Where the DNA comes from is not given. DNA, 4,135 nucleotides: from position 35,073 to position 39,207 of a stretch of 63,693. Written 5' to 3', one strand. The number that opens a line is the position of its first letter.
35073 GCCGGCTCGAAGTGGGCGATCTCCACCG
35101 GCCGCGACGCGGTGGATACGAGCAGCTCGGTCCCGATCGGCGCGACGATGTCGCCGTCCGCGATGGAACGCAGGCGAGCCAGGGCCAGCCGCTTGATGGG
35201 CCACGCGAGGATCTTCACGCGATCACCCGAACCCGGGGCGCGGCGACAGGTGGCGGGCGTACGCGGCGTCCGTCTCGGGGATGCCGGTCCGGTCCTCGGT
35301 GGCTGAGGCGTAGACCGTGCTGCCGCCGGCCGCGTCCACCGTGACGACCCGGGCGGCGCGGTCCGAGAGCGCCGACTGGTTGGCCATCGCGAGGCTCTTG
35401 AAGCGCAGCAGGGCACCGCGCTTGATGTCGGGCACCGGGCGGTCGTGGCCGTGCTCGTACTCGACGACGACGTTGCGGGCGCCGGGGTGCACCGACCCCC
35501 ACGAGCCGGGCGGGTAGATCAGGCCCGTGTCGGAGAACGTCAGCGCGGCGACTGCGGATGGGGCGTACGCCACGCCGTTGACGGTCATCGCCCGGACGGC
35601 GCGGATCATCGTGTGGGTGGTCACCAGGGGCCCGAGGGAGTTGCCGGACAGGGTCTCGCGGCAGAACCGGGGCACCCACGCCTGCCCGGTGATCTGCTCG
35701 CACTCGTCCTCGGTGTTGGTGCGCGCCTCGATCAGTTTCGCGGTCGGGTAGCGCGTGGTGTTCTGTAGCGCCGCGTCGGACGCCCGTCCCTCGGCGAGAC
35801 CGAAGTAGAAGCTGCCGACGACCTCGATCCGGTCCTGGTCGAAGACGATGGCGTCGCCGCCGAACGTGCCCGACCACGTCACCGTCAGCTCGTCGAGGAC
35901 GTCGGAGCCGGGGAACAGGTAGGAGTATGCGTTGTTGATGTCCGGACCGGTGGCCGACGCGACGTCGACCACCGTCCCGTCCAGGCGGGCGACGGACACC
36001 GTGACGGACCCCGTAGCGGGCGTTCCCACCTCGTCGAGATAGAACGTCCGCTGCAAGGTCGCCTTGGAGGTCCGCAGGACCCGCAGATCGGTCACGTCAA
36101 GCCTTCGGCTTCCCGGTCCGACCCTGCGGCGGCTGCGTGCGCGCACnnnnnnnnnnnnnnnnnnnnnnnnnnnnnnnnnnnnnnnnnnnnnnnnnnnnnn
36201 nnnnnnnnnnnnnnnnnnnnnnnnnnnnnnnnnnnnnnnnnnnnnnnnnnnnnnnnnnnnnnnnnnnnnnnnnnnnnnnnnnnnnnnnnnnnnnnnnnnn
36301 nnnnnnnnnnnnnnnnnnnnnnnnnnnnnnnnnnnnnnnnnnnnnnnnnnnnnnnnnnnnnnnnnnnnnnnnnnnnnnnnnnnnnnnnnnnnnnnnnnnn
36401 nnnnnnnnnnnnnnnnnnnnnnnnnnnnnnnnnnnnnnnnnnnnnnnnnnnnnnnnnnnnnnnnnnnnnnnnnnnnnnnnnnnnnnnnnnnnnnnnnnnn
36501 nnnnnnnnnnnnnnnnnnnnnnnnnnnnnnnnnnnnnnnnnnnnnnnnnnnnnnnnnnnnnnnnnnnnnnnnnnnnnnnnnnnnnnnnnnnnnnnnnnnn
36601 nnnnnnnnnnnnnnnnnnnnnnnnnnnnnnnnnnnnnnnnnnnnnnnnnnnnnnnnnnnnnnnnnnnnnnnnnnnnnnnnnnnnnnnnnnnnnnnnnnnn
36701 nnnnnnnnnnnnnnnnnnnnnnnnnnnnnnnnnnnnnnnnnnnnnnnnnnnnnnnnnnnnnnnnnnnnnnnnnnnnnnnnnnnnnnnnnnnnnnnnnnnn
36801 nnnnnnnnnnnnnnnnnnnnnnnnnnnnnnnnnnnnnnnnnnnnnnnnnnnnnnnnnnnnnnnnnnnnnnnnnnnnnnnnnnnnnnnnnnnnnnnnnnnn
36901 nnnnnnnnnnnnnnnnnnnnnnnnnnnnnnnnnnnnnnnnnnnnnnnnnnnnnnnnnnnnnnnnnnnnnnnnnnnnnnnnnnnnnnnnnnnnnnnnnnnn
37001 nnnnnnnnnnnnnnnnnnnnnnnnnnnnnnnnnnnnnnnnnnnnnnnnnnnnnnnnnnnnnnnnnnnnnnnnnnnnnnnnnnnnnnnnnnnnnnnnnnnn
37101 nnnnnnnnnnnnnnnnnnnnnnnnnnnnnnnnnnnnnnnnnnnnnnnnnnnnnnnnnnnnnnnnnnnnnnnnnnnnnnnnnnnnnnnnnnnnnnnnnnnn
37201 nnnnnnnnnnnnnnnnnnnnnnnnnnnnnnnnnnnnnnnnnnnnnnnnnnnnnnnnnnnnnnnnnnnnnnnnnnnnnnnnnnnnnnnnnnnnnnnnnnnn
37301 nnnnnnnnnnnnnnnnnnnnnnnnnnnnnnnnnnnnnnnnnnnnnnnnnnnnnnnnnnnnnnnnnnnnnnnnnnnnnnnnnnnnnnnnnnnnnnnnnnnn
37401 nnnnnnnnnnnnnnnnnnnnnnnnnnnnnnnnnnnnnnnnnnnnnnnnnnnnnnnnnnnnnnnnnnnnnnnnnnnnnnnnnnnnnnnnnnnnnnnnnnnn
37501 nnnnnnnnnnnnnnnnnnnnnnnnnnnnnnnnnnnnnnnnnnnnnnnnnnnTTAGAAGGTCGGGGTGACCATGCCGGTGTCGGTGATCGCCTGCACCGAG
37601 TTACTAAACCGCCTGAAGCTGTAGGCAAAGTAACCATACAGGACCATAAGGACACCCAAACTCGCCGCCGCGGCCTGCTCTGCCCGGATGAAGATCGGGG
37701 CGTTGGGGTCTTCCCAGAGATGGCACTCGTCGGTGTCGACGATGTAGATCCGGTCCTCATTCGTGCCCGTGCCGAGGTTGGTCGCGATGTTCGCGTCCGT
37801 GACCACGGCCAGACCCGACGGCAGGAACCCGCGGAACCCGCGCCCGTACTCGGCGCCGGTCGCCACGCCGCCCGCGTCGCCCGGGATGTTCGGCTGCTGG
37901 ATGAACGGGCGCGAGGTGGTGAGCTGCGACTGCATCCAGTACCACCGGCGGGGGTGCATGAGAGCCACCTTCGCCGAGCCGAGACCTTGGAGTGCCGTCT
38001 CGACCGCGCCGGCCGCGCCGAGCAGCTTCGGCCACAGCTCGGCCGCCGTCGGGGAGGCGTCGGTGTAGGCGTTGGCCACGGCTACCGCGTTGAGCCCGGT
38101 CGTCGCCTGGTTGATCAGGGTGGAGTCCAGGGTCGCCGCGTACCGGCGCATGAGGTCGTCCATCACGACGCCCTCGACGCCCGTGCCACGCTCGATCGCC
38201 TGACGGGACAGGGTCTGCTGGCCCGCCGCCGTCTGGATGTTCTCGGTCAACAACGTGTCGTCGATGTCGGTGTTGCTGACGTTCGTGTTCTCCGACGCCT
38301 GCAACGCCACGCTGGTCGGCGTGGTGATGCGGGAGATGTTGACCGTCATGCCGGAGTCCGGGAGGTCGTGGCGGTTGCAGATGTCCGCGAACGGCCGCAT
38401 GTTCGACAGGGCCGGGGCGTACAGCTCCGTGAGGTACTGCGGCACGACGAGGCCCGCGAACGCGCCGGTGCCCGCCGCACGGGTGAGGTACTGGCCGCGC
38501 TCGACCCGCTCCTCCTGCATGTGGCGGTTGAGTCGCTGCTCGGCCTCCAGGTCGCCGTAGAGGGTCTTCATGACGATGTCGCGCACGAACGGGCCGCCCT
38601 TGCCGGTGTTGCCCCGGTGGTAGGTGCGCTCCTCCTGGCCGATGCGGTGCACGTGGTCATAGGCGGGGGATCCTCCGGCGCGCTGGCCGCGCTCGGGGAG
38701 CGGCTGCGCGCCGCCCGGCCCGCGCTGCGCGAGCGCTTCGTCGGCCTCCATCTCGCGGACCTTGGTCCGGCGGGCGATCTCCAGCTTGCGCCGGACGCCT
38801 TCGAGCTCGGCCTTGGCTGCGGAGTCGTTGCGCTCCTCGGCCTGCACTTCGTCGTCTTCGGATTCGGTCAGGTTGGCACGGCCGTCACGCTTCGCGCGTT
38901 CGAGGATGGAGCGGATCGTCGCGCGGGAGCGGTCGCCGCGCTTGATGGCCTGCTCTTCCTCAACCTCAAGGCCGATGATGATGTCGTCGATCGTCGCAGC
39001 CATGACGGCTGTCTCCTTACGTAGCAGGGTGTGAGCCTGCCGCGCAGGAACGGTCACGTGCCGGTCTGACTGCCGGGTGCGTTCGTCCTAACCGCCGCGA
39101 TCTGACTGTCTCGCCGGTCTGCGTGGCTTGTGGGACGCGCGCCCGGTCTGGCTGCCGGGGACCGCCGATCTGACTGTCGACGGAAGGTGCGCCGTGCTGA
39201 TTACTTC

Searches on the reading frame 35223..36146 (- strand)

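Call 75: search_protein_families(library=phrogs, proteins=[window:35223-36146:-], max_evalue=0.001)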
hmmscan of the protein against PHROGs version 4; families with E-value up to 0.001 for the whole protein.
window:35223-36146:- (307 aa): 2 families
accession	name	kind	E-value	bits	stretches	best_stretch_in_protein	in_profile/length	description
phrog_30828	-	unknown function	8.1e-43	147.8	1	22-299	5-299/333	-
phrog_442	-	connector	2.1e-08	34.8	1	27-291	9-251/270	head-tail adaptor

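Call 100: search_protein_families(library=pfam, proteins=[window:35223-36146:-], max_evalue=0.1)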
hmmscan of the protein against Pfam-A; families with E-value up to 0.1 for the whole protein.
window:35223-36146:- (307 aa): 0 families

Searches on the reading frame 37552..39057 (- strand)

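Call 9: search_protein_families(library=phrogs, proteins=[window:37552-39057:-], max_evalue=0.001)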
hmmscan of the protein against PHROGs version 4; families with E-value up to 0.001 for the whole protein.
window:37552-39057:- (501 aa): 1 family
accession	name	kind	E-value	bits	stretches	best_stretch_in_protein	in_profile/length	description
phrog_2263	-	head and packaging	4.8e-50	172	1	54-500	175-550/551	major head protein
